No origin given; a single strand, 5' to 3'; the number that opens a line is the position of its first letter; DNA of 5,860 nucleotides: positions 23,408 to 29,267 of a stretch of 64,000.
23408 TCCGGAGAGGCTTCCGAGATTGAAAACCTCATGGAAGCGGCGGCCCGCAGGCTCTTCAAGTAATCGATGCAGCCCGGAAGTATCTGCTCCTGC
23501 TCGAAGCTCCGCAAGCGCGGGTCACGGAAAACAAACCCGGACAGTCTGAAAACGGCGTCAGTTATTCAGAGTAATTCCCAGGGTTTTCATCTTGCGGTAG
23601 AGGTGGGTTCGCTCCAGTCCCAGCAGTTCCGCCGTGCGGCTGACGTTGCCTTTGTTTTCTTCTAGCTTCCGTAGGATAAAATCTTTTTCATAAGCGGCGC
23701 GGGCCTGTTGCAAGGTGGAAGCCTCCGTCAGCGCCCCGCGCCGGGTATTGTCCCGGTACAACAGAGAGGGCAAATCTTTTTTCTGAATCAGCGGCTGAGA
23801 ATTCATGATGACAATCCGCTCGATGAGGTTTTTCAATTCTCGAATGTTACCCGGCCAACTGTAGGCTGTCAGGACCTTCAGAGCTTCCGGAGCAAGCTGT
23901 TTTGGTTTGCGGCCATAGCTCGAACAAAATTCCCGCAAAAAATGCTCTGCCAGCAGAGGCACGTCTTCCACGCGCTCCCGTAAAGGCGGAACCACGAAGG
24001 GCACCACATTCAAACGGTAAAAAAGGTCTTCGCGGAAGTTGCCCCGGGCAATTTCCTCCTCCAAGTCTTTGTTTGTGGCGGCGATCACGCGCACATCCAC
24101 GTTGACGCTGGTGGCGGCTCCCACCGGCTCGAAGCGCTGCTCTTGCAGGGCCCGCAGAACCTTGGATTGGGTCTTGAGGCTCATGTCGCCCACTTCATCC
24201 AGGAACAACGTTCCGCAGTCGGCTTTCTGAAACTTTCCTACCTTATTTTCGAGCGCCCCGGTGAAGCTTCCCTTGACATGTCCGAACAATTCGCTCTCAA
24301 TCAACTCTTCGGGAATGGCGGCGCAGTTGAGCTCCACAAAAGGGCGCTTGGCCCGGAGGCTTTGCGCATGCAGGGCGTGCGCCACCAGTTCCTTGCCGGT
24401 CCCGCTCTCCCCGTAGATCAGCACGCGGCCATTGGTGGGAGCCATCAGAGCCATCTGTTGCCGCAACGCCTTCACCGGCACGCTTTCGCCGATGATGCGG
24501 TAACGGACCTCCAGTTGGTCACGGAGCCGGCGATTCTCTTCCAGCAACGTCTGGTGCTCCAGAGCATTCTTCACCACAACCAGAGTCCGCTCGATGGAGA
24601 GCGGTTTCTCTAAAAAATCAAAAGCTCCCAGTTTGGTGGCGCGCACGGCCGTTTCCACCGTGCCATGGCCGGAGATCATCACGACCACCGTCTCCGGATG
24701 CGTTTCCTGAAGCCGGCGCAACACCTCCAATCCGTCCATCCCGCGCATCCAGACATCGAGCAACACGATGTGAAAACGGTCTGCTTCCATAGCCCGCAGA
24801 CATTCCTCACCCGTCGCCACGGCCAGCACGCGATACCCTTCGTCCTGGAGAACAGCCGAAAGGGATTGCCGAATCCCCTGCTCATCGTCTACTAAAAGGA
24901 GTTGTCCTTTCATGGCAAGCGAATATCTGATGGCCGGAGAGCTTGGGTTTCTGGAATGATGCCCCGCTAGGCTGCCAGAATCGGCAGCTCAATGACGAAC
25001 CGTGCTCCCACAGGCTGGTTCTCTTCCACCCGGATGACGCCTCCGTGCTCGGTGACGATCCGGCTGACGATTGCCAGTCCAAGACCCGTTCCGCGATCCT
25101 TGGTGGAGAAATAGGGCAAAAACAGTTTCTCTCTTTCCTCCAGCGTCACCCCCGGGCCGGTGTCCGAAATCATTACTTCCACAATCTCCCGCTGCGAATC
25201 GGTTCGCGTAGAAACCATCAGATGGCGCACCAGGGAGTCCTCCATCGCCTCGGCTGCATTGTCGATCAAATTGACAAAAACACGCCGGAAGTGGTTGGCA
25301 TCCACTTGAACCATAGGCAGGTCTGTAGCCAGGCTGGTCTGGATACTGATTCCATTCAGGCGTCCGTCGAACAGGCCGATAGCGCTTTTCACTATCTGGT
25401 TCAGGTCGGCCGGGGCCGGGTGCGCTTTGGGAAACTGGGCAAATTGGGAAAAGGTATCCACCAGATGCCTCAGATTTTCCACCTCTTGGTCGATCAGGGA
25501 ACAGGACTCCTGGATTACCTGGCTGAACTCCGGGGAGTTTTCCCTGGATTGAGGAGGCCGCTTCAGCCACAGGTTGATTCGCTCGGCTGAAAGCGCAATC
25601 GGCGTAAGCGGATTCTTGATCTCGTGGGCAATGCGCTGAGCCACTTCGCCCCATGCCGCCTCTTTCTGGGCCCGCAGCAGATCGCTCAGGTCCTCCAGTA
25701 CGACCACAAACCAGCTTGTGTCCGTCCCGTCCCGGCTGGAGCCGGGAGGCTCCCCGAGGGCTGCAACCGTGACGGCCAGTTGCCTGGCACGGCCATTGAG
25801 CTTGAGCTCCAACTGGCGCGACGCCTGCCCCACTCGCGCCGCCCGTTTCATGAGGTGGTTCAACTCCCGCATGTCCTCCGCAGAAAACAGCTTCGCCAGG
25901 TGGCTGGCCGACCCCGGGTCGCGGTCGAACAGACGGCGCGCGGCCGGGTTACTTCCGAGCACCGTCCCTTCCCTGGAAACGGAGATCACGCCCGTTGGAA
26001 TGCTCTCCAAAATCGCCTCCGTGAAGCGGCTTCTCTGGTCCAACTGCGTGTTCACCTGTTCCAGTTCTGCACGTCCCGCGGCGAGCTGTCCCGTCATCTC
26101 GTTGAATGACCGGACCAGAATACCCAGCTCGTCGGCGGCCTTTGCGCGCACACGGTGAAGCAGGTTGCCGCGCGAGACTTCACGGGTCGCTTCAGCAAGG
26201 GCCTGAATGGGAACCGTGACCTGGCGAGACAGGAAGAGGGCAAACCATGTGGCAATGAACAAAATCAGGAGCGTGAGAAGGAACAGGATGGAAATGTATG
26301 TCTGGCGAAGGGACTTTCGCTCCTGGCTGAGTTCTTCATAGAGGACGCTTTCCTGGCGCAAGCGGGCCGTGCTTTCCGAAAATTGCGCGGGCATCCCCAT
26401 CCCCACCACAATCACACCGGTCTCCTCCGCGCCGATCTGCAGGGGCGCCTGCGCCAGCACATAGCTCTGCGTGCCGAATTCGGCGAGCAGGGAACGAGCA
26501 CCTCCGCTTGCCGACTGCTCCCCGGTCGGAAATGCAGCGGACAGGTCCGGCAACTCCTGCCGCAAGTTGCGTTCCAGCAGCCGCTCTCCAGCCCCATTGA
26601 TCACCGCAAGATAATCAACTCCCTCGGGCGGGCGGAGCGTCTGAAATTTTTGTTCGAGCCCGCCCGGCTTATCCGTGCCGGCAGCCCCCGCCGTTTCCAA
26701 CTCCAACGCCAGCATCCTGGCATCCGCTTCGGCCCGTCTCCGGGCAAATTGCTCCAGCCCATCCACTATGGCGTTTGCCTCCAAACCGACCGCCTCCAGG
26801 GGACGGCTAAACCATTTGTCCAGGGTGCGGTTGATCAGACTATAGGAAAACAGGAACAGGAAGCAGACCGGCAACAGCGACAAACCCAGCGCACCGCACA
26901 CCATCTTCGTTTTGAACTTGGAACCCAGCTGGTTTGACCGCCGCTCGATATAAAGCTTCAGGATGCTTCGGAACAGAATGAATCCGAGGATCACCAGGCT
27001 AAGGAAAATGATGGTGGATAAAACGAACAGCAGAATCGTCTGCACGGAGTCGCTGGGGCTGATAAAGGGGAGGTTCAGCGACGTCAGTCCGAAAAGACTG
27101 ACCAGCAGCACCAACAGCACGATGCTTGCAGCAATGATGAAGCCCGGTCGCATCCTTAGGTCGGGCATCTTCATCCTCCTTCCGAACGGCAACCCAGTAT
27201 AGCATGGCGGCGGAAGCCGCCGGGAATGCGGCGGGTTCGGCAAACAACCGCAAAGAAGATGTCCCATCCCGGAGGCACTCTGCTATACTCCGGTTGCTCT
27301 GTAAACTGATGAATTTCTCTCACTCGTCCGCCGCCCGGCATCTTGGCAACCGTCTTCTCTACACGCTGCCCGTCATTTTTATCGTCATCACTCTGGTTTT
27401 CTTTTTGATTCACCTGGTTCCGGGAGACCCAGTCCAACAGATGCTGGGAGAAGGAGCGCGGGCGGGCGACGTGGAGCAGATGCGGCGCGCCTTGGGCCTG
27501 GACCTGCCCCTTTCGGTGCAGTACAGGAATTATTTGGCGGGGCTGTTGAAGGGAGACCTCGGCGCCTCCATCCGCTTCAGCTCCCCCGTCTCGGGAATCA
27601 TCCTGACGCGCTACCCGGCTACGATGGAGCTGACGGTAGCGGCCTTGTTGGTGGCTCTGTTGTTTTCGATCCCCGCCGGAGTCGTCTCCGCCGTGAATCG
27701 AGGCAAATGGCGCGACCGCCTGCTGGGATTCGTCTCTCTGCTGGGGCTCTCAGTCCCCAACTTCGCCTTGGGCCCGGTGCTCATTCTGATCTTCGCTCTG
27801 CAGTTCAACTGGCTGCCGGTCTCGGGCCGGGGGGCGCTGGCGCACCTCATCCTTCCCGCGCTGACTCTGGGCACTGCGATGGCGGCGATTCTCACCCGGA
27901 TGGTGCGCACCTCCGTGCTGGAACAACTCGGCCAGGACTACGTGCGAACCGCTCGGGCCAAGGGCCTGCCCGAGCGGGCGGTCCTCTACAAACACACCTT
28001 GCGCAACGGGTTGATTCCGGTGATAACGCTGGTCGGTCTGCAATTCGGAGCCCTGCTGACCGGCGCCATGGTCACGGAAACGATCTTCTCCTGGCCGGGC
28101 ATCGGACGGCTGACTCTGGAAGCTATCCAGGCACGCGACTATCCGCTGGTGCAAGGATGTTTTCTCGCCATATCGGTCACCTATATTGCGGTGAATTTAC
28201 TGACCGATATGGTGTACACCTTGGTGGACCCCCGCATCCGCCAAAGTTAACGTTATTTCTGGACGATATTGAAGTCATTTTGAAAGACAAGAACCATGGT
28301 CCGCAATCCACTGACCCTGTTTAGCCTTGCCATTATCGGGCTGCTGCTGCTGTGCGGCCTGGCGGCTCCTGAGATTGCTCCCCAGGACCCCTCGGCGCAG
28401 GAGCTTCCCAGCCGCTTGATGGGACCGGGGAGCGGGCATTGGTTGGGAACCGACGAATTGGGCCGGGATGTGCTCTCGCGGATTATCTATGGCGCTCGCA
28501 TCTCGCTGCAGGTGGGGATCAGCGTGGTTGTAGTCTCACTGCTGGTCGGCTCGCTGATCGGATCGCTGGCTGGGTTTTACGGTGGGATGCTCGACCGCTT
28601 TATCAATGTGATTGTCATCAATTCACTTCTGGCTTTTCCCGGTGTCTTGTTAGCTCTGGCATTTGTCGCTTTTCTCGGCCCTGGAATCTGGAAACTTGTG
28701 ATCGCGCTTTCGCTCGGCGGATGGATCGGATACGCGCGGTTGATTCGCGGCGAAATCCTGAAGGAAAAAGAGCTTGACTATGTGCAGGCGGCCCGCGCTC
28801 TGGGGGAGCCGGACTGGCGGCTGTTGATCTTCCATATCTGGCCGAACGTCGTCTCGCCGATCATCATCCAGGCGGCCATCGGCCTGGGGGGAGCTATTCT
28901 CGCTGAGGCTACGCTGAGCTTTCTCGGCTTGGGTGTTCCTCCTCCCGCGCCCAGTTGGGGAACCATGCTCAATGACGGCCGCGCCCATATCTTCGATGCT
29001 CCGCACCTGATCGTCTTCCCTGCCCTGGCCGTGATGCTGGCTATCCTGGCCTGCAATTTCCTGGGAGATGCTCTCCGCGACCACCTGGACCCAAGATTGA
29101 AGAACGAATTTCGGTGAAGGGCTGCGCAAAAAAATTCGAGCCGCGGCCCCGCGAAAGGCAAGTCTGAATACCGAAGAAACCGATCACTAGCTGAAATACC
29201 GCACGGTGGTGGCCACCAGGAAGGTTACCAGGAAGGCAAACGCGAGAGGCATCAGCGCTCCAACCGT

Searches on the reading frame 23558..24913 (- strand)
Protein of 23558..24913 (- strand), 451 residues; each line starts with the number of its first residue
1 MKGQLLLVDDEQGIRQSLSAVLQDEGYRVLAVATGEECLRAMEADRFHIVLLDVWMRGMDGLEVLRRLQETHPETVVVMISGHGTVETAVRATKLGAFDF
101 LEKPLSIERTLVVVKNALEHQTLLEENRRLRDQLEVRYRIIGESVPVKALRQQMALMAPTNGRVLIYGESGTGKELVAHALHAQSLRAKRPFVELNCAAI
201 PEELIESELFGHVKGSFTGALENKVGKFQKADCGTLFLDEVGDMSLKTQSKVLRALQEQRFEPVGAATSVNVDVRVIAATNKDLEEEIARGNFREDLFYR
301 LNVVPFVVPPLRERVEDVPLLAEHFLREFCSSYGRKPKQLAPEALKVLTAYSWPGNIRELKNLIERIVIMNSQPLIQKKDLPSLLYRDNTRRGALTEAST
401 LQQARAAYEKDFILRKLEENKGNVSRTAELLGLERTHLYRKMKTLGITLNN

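Call 7: search_protein_families(library=pfam, proteins=[window:23558-24913:-])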
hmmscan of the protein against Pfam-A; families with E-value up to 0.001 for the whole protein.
window:23558-24913:- (451 aa): 8 families
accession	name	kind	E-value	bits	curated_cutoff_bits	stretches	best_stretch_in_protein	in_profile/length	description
PF00158.32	Sigma54_activat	-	1.6e-69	233.4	20.2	1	140-305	1-166/168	Sigma-54 interaction domain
PF00072.30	Response_reg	-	1.6e-29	102.8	30.2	1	6-111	2-107/111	Response regulator receiver domain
PF25601.1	AAA_lid_14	-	3.6e-28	97.6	27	1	312-392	1-81/87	AAA+ ATPase lid domain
PF14532.12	Sigma54_activ_2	-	5.9e-21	75.6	25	1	141-311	1-138/138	Sigma-54 interaction domain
PF02954.25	HTH_8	-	3.5e-10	39.9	22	1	408-443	5-40/42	Bacterial regulatory protein, Fis family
PF00004.35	AAA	-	3.5e-08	34.4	21.2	1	164-294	1-124/131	ATPase family associated with various cellular activities (AAA)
PF07728.20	AAA_5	-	2.1e-06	28.2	22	1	164-282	2-123/139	AAA domain (dynein-related subfamily)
PF07726.17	AAA_3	-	0.00034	20.9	27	1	164-281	2-111/131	ATPase family associated with various cellular activities (AAA)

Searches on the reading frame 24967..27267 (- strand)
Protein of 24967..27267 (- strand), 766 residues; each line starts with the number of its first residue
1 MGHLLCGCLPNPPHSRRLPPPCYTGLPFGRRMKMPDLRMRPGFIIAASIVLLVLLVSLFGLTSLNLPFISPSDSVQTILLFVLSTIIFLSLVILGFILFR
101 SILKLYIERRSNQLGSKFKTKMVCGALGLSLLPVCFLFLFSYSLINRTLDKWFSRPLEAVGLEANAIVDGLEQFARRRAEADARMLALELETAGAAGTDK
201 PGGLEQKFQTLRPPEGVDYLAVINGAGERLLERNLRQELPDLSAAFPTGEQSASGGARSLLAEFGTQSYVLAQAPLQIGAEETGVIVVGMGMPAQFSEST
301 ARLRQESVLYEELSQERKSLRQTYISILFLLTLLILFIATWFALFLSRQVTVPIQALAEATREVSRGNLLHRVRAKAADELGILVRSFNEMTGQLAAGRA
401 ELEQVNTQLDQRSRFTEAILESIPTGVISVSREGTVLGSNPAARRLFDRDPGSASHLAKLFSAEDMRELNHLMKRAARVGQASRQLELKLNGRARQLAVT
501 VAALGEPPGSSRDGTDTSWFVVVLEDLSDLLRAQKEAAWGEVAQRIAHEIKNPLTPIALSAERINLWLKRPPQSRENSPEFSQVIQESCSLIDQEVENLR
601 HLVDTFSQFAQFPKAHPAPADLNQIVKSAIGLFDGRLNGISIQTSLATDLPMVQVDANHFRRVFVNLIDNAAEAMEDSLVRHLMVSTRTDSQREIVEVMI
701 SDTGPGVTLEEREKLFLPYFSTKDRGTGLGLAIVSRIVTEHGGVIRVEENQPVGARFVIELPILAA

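Call 6: search_protein_families(library=pfam, proteins=[window:24967-27267:-])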
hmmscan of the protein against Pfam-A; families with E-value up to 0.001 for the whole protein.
window:24967-27267:- (766 aa): 6 families
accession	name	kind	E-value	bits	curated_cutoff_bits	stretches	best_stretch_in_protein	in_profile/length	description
PF02518.31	HATPase_c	-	2.2e-20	73.6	26.4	1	656-763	2-109/111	Histidine kinase-, DNA gyrase B-, and HSP90-like ATPase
PF00672.30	HAMP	-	4e-12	46.7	25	1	345-395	1-51/53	HAMP domain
PF00989.32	PAS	-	3.4e-09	37.1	22.6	1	416-509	3-101/113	PAS fold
PF00512.31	HisKA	-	2.9e-08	34.1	26.9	1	540-602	3-60/66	His Kinase A (phospho-acceptor) domain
PF08448.16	PAS_4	-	2.4e-06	28.2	23.1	1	420-510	1-94/110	PAS fold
PF14501.12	HATPase_c_5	-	7.6e-05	23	22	1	660-751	6-92/102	GHKL domain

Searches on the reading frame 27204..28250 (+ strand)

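Call 6: search_protein_families(library=pfam, proteins=[window:27204-28250:+])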
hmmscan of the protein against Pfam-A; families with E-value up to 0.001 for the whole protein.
window:27204-28250:+ (348 aa): 2 families
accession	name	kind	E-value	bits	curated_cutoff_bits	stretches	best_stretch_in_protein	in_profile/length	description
PF00528.27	BPD_transp_1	-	9.2e-48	162.8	26.4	1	156-347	2-184/184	Binding-protein-dependent transport system inner membrane component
PF19300.4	BPD_transp_1_N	-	7.5e-13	49.1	23.8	1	46-144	4-114/114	Binding-prot-dependent transport system membrane comp, N-term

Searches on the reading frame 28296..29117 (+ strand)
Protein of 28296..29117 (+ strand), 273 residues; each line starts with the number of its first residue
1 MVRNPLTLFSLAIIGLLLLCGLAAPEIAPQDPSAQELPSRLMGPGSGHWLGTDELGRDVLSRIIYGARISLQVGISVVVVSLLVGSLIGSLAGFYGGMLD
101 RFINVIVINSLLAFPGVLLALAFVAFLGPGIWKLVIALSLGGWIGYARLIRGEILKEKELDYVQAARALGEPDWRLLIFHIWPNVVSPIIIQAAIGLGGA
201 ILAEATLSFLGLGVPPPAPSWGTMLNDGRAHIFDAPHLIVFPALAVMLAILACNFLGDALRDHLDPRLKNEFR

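Call 6: search_protein_families(library=pfam, proteins=[window:28296-29117:+])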
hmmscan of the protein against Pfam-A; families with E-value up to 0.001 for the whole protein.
window:28296-29117:+ (273 aa): 2 families
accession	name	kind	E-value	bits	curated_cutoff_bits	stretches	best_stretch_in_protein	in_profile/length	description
PF00528.27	BPD_transp_1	-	5.9e-34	117.8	26.4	1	85-269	1-183/184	Binding-protein-dependent transport system inner membrane component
PF12911.12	OppC_N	-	1.8e-06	28.2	23.9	1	2-44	11-53/53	N-terminal TM domain of oligopeptide transport permease C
